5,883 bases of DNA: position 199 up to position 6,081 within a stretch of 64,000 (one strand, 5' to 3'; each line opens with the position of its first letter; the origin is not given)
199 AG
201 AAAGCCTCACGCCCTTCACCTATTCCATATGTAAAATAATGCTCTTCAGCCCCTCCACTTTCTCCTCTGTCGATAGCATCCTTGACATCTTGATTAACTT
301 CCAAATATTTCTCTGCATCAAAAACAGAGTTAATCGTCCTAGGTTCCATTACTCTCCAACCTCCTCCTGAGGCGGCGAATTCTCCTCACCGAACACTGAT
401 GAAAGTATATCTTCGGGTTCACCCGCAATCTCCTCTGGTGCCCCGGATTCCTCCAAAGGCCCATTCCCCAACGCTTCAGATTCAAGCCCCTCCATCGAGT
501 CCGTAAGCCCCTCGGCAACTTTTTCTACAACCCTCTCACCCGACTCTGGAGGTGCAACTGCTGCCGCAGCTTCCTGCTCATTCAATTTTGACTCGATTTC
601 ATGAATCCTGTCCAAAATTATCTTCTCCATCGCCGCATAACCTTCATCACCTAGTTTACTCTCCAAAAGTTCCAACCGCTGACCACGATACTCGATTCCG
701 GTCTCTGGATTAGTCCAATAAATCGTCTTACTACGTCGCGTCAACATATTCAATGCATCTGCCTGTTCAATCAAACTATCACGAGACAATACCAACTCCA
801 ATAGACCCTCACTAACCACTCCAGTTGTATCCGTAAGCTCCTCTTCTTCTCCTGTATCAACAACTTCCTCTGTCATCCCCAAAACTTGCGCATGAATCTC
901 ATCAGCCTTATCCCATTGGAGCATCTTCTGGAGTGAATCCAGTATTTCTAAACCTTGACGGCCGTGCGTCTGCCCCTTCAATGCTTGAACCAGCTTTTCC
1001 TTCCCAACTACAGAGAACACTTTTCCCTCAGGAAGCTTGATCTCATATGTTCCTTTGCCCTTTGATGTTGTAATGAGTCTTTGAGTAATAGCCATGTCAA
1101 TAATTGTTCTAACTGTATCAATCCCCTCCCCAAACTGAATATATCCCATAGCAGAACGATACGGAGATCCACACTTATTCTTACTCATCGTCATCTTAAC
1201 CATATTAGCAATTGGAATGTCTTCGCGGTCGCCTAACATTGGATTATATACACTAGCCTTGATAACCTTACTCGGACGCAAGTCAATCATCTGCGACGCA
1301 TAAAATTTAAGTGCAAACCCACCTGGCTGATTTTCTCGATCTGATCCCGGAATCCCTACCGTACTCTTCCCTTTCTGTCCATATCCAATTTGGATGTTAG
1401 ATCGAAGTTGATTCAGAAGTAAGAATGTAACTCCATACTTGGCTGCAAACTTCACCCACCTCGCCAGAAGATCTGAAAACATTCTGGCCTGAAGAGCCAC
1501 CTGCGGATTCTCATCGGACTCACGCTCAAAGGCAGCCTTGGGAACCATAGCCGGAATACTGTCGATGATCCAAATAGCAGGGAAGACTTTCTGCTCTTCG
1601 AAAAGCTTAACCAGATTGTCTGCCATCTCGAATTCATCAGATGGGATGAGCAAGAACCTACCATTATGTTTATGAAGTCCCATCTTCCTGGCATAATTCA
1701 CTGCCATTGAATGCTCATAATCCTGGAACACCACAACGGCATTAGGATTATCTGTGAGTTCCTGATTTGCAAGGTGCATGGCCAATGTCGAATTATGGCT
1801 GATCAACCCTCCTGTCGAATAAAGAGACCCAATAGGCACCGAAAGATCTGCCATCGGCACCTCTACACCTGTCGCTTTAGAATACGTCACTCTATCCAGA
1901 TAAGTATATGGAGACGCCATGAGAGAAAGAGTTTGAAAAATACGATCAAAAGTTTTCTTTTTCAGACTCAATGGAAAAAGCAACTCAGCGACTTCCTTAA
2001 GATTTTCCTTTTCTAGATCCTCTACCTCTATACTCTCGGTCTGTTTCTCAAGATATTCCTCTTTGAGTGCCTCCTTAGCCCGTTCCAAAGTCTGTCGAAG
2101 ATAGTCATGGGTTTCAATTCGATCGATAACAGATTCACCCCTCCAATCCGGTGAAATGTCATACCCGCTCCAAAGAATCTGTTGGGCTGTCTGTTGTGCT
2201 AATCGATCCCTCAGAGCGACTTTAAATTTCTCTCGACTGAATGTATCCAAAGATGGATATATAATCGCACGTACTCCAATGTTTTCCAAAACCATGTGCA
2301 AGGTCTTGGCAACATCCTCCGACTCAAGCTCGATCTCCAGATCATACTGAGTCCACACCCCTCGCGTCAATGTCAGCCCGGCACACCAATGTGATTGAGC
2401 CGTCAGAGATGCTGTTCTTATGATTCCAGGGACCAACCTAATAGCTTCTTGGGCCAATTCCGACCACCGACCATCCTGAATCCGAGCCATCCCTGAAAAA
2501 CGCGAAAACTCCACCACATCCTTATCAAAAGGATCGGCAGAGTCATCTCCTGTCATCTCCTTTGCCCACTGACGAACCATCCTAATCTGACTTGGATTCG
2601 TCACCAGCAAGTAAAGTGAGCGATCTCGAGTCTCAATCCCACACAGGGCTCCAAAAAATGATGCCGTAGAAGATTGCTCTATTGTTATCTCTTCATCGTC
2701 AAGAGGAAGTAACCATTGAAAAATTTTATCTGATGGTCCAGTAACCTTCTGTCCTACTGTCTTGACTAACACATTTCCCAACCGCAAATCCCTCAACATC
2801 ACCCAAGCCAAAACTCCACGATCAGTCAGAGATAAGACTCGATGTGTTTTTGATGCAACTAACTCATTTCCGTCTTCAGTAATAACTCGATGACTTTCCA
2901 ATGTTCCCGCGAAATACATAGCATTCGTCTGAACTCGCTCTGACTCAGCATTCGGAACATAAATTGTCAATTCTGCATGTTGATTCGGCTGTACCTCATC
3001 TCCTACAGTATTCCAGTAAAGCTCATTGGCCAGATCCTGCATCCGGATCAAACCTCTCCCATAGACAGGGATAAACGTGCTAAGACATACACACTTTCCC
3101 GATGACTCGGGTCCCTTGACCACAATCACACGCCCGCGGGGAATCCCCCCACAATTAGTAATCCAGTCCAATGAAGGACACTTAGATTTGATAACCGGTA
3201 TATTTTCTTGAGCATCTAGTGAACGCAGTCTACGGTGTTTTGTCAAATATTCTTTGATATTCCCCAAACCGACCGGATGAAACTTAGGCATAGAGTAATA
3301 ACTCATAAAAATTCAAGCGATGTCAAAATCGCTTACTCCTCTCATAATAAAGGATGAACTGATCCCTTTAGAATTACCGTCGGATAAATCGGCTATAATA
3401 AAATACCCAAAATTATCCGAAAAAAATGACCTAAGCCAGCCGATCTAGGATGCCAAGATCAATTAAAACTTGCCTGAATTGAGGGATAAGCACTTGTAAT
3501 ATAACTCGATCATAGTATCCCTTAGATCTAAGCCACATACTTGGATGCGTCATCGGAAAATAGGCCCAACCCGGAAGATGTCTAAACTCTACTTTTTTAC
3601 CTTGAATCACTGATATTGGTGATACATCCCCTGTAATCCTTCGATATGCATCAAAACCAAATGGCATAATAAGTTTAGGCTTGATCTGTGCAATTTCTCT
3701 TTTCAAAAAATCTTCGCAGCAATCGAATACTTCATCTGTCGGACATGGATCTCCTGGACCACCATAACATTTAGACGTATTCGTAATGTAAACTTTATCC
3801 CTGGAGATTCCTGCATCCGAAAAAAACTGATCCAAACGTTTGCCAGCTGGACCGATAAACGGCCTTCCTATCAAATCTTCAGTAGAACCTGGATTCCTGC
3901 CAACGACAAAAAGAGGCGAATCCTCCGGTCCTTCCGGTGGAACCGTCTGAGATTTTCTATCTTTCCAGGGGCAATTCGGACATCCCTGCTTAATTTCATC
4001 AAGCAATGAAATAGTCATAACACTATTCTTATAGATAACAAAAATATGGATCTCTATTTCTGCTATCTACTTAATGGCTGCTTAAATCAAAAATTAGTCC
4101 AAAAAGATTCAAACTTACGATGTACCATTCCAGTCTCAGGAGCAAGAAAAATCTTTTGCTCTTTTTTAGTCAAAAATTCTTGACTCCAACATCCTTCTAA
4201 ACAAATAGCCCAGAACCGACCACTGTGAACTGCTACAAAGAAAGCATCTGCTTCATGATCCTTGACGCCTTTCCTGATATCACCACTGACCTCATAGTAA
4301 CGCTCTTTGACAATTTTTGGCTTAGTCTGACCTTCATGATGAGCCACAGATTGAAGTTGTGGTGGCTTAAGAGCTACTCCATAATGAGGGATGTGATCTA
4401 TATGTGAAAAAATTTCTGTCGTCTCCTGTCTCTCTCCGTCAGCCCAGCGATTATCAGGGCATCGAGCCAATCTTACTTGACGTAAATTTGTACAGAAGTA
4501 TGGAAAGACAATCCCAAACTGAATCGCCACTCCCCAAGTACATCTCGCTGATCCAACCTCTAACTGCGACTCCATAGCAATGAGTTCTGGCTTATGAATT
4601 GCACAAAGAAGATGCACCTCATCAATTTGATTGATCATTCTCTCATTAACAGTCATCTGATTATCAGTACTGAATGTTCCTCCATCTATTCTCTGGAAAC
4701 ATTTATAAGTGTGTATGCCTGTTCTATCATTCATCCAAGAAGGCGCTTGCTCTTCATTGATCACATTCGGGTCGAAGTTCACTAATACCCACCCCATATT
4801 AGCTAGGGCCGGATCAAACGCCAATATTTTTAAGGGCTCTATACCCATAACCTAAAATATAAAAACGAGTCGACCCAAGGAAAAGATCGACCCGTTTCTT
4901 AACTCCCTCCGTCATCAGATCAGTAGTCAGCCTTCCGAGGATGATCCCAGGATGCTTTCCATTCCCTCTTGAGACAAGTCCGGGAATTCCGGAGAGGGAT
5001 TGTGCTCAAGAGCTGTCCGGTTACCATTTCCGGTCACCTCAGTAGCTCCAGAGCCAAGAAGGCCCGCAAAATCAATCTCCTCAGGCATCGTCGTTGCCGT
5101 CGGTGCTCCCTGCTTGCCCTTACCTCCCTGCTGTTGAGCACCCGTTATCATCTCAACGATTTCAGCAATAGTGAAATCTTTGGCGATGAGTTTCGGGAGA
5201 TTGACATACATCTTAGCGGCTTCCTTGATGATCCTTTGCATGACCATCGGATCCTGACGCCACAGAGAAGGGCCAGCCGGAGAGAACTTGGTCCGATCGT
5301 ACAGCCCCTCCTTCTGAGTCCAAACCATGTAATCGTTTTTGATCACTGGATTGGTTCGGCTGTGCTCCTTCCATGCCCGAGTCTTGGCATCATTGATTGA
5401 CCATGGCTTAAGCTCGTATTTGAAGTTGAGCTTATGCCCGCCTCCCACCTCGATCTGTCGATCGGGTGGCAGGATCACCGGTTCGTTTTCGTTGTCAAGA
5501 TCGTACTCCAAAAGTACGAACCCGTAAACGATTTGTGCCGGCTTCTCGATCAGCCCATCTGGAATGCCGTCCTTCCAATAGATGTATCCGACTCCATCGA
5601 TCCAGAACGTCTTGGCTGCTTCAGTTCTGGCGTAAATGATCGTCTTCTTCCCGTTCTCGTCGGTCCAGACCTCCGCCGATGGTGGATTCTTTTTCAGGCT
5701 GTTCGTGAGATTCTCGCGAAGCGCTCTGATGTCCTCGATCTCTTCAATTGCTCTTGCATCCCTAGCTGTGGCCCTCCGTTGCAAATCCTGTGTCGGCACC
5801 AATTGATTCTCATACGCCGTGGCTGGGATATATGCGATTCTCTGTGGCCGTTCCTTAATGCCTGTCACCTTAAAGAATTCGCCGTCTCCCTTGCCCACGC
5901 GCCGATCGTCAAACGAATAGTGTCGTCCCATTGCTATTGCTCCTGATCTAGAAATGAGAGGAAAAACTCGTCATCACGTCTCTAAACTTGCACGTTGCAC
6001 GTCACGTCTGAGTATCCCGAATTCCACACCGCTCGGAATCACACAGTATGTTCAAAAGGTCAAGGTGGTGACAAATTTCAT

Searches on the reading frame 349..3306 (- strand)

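Call 7: search_protein_families(library=pfam, proteins=[window:349-3306:-], max_evalue=0.01)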
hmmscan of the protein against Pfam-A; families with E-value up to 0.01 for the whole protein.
window:349-3306:- (985 aa): 2 families
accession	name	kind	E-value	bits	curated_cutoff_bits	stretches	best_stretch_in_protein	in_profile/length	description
PF00154.27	RecA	-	1.8e-30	106.7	27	2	503-730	63-262/262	recA bacterial DNA recombination protein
PF14890.11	Intein_splicing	-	0.0017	18.6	35.8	1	108-505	19-155/155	Intein splicing domain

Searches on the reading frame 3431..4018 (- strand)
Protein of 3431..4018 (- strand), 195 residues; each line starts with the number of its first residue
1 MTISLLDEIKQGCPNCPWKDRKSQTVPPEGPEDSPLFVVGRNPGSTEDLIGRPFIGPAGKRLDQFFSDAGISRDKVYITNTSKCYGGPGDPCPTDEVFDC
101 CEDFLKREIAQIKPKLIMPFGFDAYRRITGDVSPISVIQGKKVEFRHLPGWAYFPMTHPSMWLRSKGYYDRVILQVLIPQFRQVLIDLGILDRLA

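Call 7: search_protein_families(library=pfam, proteins=[window:3431-4018:-], max_evalue=0.01)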
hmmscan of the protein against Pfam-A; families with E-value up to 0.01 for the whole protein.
window:3431-4018:- (195 aa): 1 family
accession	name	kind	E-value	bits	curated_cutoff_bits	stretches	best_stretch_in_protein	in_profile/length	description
PF03167.25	UDG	-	1.3e-27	97.1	24.3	1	27-166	1-125/141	Uracil DNA glycosylase superfamily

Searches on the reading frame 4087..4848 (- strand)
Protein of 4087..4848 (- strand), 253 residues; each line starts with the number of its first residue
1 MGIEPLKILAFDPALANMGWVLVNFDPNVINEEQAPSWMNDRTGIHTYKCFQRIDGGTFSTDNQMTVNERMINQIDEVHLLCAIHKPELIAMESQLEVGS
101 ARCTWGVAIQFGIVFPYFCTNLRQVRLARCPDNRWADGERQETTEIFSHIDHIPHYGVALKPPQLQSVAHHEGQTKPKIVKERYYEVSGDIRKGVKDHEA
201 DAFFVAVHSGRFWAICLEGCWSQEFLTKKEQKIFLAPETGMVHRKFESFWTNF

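Call 7: search_protein_families(library=pfam, proteins=[window:4087-4848:-], max_evalue=0.01)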
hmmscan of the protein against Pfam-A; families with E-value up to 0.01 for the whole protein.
window:4087-4848:- (253 aa): 0 families

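Call 9: search_protein_families(library=phrogs, proteins=[window:4087-4848:-], max_evalue=0.001)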
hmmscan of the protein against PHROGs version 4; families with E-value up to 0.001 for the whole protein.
window:4087-4848:- (253 aa): 1 family
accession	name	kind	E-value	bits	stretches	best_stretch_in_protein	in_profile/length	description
phrog_159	-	DNA, RNA and nucleotide metabolism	4.3e-08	33.5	1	4-94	86-159/330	RuvC-like Holliday junction resolvase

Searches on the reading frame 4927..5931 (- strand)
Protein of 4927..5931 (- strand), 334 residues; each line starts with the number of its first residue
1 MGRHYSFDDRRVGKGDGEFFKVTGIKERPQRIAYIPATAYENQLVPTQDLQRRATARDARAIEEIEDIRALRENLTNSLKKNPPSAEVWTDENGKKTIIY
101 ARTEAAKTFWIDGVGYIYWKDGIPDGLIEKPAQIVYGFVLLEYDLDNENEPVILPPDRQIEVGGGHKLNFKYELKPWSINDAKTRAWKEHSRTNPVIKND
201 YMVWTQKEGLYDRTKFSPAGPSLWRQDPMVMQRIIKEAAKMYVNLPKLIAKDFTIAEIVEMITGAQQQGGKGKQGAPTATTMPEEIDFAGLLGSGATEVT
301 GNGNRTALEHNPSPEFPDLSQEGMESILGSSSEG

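Call 7: search_protein_families(library=pfam, proteins=[window:4927-5931:-], max_evalue=0.01)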
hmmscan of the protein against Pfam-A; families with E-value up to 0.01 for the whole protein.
window:4927-5931:- (334 aa): 0 families

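Call 9: search_protein_families(library=phrogs, proteins=[window:4927-5931:-], max_evalue=0.001)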
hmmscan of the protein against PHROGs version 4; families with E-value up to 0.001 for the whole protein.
window:4927-5931:- (334 aa): 0 families

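Call 11: find_related_loci(query=window:4927-5931:-, collection=viral_contigs, flank=4000)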
Query window:4927-5931:- (334 aa) in viral_contigs; peptide patterns used: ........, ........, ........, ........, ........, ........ (x = any residue, [..] = any of these).
11 stretches matched a pattern, but none encodes a relative of the query by tblastn (E <= 1e-3).

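Call 15: search_solved_structures(query=window:4927-5931:-, max_evalue=1)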
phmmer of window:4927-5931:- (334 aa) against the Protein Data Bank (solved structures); distinct sequences matched with E-value up to 1: 0.
